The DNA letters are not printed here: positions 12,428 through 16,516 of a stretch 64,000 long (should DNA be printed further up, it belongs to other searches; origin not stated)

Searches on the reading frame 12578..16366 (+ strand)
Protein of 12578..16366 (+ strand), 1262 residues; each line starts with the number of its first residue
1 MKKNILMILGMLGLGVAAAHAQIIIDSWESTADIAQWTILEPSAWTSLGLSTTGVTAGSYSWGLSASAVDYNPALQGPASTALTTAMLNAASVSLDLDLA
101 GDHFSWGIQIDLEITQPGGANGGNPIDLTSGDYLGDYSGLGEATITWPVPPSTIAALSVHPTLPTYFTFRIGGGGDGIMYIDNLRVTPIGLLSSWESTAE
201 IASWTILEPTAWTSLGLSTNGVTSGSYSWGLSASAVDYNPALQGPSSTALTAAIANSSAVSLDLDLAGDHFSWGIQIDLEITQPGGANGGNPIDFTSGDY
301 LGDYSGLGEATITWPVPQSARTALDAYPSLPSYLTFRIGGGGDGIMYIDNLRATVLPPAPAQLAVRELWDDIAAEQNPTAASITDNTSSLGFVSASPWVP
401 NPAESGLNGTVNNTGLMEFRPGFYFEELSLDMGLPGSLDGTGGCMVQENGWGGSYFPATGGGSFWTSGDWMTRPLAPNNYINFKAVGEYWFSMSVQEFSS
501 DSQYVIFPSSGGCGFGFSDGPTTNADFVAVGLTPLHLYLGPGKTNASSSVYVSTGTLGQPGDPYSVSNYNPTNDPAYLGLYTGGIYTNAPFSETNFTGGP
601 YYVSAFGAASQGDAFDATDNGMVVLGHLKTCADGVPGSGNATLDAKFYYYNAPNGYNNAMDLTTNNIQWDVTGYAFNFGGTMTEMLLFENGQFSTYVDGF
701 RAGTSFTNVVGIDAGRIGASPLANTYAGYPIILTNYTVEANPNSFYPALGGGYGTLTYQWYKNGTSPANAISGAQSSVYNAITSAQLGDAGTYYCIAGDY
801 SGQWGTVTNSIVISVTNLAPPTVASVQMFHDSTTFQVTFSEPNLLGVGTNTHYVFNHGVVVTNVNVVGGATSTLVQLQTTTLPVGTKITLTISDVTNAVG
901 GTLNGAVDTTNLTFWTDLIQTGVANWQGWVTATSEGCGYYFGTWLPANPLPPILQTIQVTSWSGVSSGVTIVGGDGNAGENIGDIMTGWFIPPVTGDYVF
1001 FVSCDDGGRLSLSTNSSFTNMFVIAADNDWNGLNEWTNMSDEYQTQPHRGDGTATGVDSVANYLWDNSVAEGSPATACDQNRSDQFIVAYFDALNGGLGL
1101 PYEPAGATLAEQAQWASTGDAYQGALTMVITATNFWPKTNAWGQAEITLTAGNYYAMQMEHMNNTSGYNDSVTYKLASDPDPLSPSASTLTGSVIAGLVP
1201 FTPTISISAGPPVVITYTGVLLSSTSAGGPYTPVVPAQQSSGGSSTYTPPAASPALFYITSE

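Call 50: search_protein_families(library=pfam, proteins=[window:12578-16366:+], max_evalue=0.001)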
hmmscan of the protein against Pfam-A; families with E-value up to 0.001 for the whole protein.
window:12578-16366:+ (1262 aa): 3 families
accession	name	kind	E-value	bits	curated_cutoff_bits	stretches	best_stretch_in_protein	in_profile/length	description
PF07691.17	PA14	-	3.7e-05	24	24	0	974-1013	38-77/147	PA14 domain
PF13895.12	Ig_2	-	6e-05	23.6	27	1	755-814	28-78/79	Immunoglobulin domain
PF13927.12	Ig_3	-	0.00036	21.4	30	0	753-797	28-76/78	Immunoglobulin domain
